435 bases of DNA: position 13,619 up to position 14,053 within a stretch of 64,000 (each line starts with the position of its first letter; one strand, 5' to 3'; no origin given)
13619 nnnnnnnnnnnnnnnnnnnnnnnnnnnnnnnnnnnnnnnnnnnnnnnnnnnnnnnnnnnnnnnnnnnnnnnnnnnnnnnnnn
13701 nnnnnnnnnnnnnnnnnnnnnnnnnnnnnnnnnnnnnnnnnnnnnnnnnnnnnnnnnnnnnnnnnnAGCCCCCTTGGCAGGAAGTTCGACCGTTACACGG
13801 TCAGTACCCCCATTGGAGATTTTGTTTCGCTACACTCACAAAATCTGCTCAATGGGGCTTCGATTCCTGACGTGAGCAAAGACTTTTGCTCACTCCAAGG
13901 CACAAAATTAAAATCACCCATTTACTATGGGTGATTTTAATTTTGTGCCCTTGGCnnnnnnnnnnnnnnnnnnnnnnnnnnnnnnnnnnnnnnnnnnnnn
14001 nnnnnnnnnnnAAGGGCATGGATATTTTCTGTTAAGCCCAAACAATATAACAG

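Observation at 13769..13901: Every mimic carries the reverse complement of its own tRNA's T-loop, so the 5' half is an antisense copy of the tRNA 3' end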

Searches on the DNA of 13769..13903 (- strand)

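Call 78: search_dna_similar(query=window:13769-13903:-, collection=plasmids, mode=distant, max_evalue=0.01, max_rows=10)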
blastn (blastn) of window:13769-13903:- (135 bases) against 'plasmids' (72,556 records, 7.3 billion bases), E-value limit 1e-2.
No match.
